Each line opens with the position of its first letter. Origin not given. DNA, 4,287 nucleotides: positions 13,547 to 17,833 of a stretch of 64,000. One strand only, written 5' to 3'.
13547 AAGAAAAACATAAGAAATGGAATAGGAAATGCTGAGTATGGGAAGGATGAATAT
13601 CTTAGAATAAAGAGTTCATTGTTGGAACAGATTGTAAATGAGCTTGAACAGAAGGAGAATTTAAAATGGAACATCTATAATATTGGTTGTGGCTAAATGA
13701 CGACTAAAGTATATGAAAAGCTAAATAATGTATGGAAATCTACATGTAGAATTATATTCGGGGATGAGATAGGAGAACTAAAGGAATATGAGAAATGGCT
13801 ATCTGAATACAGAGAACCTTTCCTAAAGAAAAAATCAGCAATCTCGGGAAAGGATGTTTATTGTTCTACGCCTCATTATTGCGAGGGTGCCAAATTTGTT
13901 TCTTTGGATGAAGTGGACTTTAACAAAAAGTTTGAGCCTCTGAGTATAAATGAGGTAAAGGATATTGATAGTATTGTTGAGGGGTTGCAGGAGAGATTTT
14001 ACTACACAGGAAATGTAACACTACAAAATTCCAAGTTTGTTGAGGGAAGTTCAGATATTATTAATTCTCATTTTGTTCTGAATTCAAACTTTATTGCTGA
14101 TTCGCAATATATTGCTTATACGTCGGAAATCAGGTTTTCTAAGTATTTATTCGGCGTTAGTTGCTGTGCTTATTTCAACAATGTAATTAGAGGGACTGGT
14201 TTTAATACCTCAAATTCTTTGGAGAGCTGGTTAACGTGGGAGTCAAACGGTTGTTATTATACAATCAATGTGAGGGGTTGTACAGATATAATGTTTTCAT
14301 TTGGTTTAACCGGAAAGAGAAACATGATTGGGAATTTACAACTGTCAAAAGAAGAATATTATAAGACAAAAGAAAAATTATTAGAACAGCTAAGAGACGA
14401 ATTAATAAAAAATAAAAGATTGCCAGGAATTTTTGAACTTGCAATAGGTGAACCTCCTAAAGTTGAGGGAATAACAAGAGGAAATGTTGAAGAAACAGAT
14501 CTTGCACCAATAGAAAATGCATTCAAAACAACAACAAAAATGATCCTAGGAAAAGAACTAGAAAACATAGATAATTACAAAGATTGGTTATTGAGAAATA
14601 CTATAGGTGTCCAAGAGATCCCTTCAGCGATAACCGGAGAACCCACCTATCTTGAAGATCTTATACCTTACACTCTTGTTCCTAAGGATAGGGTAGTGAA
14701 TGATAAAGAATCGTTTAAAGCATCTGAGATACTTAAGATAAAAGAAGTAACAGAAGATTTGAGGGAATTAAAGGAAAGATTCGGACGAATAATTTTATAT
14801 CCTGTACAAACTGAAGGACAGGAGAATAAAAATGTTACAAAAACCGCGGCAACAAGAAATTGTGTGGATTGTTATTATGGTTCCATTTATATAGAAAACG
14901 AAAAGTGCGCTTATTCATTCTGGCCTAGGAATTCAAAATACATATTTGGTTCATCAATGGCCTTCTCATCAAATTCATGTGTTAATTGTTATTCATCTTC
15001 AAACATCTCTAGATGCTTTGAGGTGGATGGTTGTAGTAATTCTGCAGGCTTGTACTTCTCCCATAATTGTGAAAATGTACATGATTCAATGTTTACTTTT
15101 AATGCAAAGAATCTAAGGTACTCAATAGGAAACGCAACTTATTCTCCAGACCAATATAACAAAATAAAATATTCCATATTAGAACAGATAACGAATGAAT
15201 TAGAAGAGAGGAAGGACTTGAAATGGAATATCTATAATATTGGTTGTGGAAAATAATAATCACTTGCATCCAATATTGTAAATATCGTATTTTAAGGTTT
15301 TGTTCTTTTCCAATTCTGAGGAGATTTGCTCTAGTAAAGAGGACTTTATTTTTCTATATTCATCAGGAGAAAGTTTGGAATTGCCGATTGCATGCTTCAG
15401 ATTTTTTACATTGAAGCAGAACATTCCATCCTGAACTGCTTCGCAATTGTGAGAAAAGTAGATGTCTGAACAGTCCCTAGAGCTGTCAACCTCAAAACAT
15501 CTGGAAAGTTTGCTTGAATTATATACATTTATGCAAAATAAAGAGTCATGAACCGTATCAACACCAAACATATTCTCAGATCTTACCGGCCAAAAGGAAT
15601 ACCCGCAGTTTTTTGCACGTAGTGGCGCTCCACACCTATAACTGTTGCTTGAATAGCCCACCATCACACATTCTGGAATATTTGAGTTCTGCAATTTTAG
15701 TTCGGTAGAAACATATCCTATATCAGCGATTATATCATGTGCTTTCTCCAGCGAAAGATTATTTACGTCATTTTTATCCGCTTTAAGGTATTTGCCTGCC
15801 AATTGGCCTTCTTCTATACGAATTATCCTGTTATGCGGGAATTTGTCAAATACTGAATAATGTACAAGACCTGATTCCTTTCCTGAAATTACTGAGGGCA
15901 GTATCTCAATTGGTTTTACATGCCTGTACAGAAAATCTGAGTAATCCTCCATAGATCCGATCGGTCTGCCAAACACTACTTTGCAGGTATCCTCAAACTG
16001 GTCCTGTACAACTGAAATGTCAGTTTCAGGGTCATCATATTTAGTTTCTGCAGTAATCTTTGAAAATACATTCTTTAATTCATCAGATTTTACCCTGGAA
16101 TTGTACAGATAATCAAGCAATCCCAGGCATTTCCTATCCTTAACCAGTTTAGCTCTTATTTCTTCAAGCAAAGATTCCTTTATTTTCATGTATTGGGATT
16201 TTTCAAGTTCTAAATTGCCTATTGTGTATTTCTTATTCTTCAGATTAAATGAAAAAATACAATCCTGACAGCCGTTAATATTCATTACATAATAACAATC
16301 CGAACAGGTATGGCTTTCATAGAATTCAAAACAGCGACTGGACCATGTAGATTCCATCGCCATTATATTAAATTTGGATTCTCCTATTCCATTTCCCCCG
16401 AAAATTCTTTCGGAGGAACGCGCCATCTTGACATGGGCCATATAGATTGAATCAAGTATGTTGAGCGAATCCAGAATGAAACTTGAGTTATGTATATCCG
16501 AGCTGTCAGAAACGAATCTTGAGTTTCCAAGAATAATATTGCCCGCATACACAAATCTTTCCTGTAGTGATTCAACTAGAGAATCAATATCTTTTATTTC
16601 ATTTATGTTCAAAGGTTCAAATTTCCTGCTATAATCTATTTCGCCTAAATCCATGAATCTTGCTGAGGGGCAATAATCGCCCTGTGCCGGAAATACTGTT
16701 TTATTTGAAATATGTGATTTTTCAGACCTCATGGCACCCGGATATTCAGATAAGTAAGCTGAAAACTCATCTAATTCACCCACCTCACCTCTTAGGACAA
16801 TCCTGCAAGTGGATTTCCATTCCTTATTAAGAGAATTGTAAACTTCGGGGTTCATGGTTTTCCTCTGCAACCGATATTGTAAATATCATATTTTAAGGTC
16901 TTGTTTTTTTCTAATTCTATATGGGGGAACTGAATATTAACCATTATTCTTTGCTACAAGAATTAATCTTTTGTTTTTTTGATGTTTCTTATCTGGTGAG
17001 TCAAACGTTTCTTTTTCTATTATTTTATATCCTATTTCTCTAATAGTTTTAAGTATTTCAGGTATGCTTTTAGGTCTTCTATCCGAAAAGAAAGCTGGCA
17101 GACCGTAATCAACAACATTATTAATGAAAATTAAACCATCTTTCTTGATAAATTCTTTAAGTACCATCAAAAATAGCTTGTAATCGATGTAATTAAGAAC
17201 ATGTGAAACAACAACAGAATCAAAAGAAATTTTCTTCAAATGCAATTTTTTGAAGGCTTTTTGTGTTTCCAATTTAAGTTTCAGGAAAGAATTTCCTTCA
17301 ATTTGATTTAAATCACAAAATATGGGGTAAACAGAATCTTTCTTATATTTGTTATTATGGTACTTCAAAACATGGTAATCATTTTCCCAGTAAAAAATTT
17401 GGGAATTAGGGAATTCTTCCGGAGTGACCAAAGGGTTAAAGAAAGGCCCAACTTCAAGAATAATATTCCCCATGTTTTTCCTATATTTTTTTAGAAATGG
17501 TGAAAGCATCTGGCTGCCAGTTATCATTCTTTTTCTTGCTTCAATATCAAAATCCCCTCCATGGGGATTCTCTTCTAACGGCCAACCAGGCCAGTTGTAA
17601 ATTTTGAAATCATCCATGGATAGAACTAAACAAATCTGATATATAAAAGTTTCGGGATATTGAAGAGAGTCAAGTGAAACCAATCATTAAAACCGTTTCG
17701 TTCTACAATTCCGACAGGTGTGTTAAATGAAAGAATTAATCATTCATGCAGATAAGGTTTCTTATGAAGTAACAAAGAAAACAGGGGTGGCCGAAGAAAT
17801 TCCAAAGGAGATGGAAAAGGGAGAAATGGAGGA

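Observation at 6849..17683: Undescribed ~10.8 kb island: eight-module paralog family, HerA-like ATPase and a methyltransferase-like gene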

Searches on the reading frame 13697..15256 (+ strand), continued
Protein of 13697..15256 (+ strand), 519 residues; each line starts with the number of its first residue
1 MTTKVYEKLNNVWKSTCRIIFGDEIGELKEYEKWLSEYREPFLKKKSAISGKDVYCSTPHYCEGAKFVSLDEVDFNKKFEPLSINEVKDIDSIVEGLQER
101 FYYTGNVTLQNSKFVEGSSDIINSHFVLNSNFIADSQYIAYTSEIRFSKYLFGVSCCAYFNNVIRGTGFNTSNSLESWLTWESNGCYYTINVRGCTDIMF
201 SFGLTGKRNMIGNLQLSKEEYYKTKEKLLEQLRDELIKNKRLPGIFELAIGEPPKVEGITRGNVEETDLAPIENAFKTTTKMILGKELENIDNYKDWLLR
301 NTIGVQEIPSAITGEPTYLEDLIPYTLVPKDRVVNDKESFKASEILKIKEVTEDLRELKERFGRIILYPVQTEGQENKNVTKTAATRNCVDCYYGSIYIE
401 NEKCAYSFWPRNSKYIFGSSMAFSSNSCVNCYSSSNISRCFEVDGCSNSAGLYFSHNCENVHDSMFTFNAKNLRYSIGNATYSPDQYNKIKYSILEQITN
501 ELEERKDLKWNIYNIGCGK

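Call 48: search_protein_representatives(alignment_id=A1)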
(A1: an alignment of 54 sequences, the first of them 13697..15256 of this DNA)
Query: 54 sequences, 527 profile positions. Proteins with E-value up to 0.001 (for the whole library): 2014; up to 1e-10: 745; up to 1e-30: 347. The best 150 are listed.
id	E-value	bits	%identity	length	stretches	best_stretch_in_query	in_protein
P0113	5.6e-217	738.2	-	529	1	3-525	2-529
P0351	2.9e-213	725.9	-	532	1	4-524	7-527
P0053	9.2e-211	717.7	-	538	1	1-525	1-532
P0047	6.1e-208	708.3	-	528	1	4-522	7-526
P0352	3.0e-207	706.0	-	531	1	1-525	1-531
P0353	8.8e-207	704.5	-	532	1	1-526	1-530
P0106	1.3e-206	704.0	-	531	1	8-524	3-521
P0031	2.6e-205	699.6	-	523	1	3-525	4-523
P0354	9.1e-205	697.9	-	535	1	3-523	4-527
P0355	1.3e-202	690.8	-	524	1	4-525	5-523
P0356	6.7e-201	685.1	-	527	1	6-526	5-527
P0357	1.3e-198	677.6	-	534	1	1-525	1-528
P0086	3.8e-197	672.7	-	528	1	3-525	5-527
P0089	4.7e-197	672.4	-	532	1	3-525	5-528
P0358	1.2e-196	671.0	-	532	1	3-526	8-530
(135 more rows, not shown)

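Call 49: search_protein_families(library=padloc, alignment_id=A1, max_evalue=0.1)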
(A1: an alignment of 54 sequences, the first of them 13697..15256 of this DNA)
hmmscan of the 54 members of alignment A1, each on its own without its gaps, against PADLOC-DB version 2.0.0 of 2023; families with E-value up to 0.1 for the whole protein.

A. member 1, window:13697-15256:+ (519 aa): 1 family
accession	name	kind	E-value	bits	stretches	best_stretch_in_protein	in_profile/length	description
PDLC04918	PDC-S13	-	0.0042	15.2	1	3-121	9-128/214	-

B. families by the number of members that match (of 54 scanned): 7 families
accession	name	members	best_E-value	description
PDLC02545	PglZ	2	0.004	PglZ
PDLC04918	PDC-S13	1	0.0042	-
PDLC01595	Csf1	1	0.0075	CAS-IV-A; effector_LS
PDLC03174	Specificity_I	1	0.0088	Type I specificity subunit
PDLC00733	Effector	1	0.017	TIR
PDLC01862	CARF3--CARF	1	0.018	-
PDLC02916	CSD_V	1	0.025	-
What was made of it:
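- Tried and rejected: Hit by 1 of 54 members, so chance (call 49).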

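Call 50: search_protein_families(library=pfam, alignment_id=A1, max_evalue=1)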
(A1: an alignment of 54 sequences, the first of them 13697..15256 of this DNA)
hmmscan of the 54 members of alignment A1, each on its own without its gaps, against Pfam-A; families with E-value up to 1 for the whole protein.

A. member 1, window:13697-15256:+ (519 aa): 1 family
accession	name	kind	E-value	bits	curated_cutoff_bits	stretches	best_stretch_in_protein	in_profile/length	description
PF12489.13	ARA70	-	0.24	11.9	23.6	0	8-59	36-88/131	Nuclear coactivator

B. families by the number of members that match (of 54 scanned): 28 families (the first 25 are shown)
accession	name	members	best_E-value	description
PF12489.13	ARA70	3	0.063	Nuclear coactivator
PF23055.1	DUF7041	2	0.036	Domain of unknown function (DUF7041)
PF06345.17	Drf_DAD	2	0.17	DRF Autoregulatory Domain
PF09648.15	YycI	1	0.011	YycI protein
PF17733.7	KPWE_dom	1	0.021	PEX14-like KPWE domain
PF15300.11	INT_SG_DDX_CT_C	1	0.03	INTS6/SAGE1/DDX26B/CT45 C-terminus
PF14698.11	ASL_C2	1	0.04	Argininosuccinate lyase C-terminal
PF19682.4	DUF6184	1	0.055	Family of unknown function (DUF6184)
PF12681.13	Glyoxalase_2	1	0.057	Glyoxalase-like domain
PF18689.6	PriX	1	0.063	Primase X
PF20985.2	Legum_prodom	1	0.064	Legumain, prodomain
PF00349.27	Hexokinase_1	1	0.091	Hexokinase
PF01114.24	Colipase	1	0.11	Colipase, N-terminal domain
PF10496.14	Syntaxin-18_N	1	0.13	SNARE-complex protein Syntaxin-18 N-terminus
PF03114.23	BAR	1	0.16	BAR domain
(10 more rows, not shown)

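Call 55: fold_search(model_id=the predicted structure, library=pdb)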
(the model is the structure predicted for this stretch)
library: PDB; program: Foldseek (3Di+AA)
matches with E <= 10: 6; with E <= 0.001: 0
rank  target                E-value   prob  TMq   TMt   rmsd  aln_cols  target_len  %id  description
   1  3bsy_A                5.6e+00  0.01  0.07  0.12  15.8       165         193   16  PglD from Campylobacter jejuni, NCTC 11168, in complex with acetyl coenzyme A (released 2008-07-29)
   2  8cf8_G                8.8e+00  0.01  0.06  0.14  20.6        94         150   17  Eravacycline bound to the 30S head (released 2023-08-02)
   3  6h4n_g                8.8e+00  0.01  0.06  0.14  20.6        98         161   12  Structure of a hibernating 100S ribosome reveals an inactive conformation of the ribosomal protein S1 - 70S Hibernatin (released 2018-09-05)
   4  8uu4_g                8.8e+00  0.01  0.05  0.12  20.7       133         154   10  Cryo-EM structure of the Listeria innocua 70S ribosome in complex with HPF (structure I-A) (released 2024-02-28)
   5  7nqh_AG               9.7e+00  0.01  0.05  0.12  20.1       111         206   12  55S mammalian mitochondrial ribosome with mtRF1a and P-site tRNAMet (released 2021-05-05)
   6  4v4n_BH               9.7e+00  0.01  0.06  0.11  21.3        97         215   12  Structure of the Methanococcus jannaschii ribosome-SecYEBeta channel complex (released 2014-07-09)
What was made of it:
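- Tried and rejected: Foldseek against the PDB gave nothing (call 55).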

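Call 68: find_related_loci(query=A1, collection=viral_contigs, flank=8000)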
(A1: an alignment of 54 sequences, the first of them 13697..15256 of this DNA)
Query A1 (519 aa) in viral_contigs; peptide patterns used: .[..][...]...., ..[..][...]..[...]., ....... (x = any residue, [..] = any of these).
294 stretches matched a pattern, but none encodes a relative of the query by tblastn (E <= 1e-3).

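Call 82: search_protein_families(library=pfam, proteins=[P0061, P0090], max_evalue=0.01)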
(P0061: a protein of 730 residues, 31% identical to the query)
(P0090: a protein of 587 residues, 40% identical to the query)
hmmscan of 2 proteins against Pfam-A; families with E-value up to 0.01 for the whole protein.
P0061 (730 aa): 1 family
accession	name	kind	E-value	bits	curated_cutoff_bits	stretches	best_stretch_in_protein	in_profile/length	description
PF11462.14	DUF3203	-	0.0098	16.5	25.4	0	275-295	44-64/74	Protein of unknown function (DUF3203)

P0090 (587 aa): 0 families

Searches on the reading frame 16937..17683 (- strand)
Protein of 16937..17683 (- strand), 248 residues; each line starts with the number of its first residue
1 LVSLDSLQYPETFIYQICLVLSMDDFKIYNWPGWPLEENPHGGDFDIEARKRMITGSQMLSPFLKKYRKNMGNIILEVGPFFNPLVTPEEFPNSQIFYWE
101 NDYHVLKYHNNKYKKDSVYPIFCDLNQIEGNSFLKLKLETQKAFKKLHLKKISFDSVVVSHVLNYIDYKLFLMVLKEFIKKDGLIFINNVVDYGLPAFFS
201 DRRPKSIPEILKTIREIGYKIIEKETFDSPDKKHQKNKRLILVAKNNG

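Call 3: search_protein_families(library=pfam, proteins=[window:16937-17683:-], max_evalue=1)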
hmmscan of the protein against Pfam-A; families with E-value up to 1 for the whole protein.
window:16937-17683:- (248 aa): 3 families
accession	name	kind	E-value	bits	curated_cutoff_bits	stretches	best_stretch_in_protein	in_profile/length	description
PF08241.18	Methyltransf_11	-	0.037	15.1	21.2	1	141-187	48-95/95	Methyltransferase domain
PF13847.12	Methyltransf_31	-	0.14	12.3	27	1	135-199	55-122/145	Methyltransferase domain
PF08242.18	Methyltransf_12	-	0.2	12.8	30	1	129-184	44-97/98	Methyltransferase domain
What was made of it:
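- On Class I SAM-dependent methyltransferase (for the 16937-17617 gene only): Single-sequence Pfam E is 0.037 (call 3).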

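Call 4: search_protein_families(library=ncbifam, proteins=[window:16937-17683:-], max_evalue=1)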
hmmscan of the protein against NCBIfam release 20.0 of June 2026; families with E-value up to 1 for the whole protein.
window:16937-17683:- (248 aa): 0 families

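Call 17: search_protein_families(library=padloc, proteins=[window:16937-17683:-], max_evalue=1)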
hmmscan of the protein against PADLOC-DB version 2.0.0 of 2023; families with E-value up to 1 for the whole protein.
window:16937-17683:- (248 aa): 0 families

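Call 18: search_protein_families(library=phrogs, proteins=[window:16937-17683:-], max_evalue=1)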
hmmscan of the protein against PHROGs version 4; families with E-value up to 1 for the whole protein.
window:16937-17683:- (248 aa): 1 family
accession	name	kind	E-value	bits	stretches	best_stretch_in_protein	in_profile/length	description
phrog_2324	-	DNA, RNA and nucleotide metabolism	0.25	11.9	1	146-228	19-93/193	Erf-like ssDNA annealing protein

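Call 45: find_homologous_proteins(query=window:16937-17683:-, max_evalue=0.001)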
Query window:16937-17683:- (248 aa): 110 proteins with E <= 0.001 among 295 candidates.
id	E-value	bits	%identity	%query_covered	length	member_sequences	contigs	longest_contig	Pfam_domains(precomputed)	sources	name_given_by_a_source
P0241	6.0e-149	513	100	91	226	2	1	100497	-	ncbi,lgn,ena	-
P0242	1.1e-110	388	73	91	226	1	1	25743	-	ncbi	ncbi:MAG: hypothetical protein ABH884_01310 [Candidatus Komeilibacteria bacterium]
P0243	2.9e-110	386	74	90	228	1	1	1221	-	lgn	-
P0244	3.3e-110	386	73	90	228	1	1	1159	-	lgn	-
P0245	1.2e-108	381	71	91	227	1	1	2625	-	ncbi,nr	ncbi:MAG: hypothetical protein Q8Q06_00675 [bacterium]|nr:hypothetical protein [bacterium]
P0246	2.4e-107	377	72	90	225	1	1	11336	-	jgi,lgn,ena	-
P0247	1.0e-106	375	71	90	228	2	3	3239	-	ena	-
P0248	2.6e-106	373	71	90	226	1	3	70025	-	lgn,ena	-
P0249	5.6e-106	372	72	90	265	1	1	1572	-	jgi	-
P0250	5.0e-105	369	70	91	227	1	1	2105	-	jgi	jgi:hypothetical protein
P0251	6.7e-105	369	69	92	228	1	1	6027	-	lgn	-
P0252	1.0e-104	368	70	90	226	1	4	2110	-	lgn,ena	-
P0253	1.0e-103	365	70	92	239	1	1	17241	-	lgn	-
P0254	1.2e-103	364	68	91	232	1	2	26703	-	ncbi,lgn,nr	ncbi:MAG: hypothetical protein HYV34_01660 [Candidatus Kerfeldbacteria bacterium]|nr:hypothetical pr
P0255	1.2e-102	361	70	90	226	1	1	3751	-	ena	-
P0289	5.6e-80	287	59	88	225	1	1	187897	-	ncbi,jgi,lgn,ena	ncbi:MAG: hypothetical protein WC916_00925 [Candidatus Woesearchaeota archaeon]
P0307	7.5e-58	214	45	88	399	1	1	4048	PF13676.12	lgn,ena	-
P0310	4.3e-56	209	47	88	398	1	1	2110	PF13676.12,PF08937.17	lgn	-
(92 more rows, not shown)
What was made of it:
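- Checked: The MTase-like gene is probably 226 aa (16937-17617), as in the public annotation (call 45).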

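Call 60: find_encoding_contigs(protein=P0242, flank=6000, max_places=1)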
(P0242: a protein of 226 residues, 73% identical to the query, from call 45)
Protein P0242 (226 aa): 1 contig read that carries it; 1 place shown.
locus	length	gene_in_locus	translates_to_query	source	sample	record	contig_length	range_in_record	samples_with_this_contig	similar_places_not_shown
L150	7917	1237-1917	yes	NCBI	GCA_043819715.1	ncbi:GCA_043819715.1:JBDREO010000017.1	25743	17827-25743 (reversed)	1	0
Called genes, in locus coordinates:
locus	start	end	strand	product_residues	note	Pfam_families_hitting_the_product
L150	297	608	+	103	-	-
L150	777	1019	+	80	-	PF26604:CBU_0592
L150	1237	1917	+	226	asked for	-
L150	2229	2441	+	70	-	-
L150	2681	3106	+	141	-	-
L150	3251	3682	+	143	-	-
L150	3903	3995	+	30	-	PF07866:DUF1653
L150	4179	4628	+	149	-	-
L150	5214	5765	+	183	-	PF00265:TK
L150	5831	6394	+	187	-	PF01928:CYTH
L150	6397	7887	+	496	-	PF02934:GatB_N, PF02637:GatB_Yqey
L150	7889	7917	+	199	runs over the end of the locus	PF02223:Thymidylate_kin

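Call 61: find_encoding_contigs(protein=P0289, flank=6000, max_places=1)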
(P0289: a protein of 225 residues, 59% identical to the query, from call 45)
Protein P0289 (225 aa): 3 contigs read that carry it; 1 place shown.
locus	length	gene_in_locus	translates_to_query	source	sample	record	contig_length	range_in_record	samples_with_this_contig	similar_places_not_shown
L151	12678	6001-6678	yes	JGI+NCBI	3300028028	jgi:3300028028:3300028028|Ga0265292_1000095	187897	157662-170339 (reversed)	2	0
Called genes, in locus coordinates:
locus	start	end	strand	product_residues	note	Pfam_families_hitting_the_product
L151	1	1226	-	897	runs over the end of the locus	PF00690:Cation_ATPase_N, PF00122:E1-E2_ATPase, PF00702:Hydrolase, PF13246:Cation_ATPase, PF08282:Hydrolase_3 (faint), PF00689:Cation_ATPase_C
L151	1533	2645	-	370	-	PF00962:A_deaminase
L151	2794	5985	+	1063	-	PF00133:tRNA-synt_1, PF09334:tRNA-synt_1g, PF13603:tRNA-synt_1_2, PF00561:Abhydrolase_1, PF06821:Ser_hydrolase, PF12697:Abhydrolase_6, PF00133:tRNA-synt_1, PF08264:Anticodon_1, +2 more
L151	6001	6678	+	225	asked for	-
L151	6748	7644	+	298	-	-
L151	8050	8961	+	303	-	PF02661:Fic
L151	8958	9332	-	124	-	-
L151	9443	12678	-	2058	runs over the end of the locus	PF11617:Cu-binding_MopE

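Call 82: search_protein_families(library=pfam, proteins=[P0307, P0310], max_evalue=0.01)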
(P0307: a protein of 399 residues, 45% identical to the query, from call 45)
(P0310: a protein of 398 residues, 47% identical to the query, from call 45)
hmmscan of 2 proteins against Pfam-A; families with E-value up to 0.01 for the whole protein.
P0307 (399 aa): 1 family
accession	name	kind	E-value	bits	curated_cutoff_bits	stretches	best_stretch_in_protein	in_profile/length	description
PF13676.11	TIR_2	-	2.4e-07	31.7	28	1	8-120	1-118/122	TIR domain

P0310 (398 aa): 3 families
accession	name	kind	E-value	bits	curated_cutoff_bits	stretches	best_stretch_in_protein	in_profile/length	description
PF13676.11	TIR_2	-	1e-20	74.9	28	1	5-111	1-112/122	TIR domain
PF08937.16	ThsB_TIR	-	6.5e-07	30.1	21.2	1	6-84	1-89/100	Thoeris protein ThsB, TIR-like domain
PF01582.25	TIR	-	3.9e-05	23.9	21.3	1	17-83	19-85/179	TIR domain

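Call 84: search_solved_structures(query=A4, max_evalue=10, show_alignments=1)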
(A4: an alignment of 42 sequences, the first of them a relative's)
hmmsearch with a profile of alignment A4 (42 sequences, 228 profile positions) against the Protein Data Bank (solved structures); distinct sequences matched with E-value up to 10: 15.
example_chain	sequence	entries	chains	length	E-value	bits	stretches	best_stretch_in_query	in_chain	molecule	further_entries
8x4o_A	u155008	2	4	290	0.00045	23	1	51-124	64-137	Probable ribosomal RNA small subunit methyltransferase A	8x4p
8x3w_A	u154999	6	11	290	0.00059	22.6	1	51-122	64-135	Probable ribosomal RNA small subunit methyltransferase A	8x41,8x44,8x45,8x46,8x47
8x4l_A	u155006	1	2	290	0.00074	22.3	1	51-120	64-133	Probable ribosomal RNA small subunit methyltransferase A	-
8x4g_A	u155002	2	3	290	0.0077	18.9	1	51-121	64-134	Probable ribosomal RNA small subunit methyltransferase A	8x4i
9whw_B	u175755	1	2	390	0.012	18.3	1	118-168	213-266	N-methyltransferase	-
9we4_B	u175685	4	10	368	0.058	16.1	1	126-168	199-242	N-methyltransferase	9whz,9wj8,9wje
6ifv_A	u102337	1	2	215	0.061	16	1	36-118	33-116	Ribosomal RNA small subunit methyltransferase A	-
9wj7_B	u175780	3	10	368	0.065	15.9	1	126-168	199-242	N-methyltransferase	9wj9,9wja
6ifx_A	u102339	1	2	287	0.09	15.4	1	37-118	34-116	Ribosomal RNA small subunit methyltransferase A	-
6ifs_A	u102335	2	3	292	0.094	15.4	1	37-118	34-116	Ribosomal RNA small subunit methyltransferase A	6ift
6gkv_A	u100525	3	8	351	0.11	15.2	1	110-170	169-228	Coclaurine N-methyltransferase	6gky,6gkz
7v2l_W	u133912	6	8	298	0.11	15.2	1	37-118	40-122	Ribosomal RNA small subunit methyltransferase A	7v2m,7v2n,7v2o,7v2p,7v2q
6ifw_A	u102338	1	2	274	0.15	14.7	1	49-118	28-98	Ribosomal RNA small subunit methyltransferase A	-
3tqs_A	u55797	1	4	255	0.36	13.5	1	36-114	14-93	Ribosomal RNA small subunit methyltransferase A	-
5zw3_A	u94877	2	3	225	0.76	12.4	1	147-203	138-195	Putative O-methyltransferase YrrM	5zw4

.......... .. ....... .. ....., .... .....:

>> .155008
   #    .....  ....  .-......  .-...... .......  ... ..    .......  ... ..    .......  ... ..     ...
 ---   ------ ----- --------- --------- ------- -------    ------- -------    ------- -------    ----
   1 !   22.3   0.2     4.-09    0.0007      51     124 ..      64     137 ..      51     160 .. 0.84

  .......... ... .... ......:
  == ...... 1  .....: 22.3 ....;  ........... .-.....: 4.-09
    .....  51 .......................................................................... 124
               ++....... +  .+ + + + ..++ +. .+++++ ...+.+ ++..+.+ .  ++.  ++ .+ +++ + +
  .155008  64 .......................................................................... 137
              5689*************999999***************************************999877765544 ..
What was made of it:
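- On Class I SAM-dependent methyltransferase (for the 16937-17617 gene only): The family profile hits KsgA/Dim1 at E 4.5e-4, and all 15 weak PDB hits are methyltransferases (call 84).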
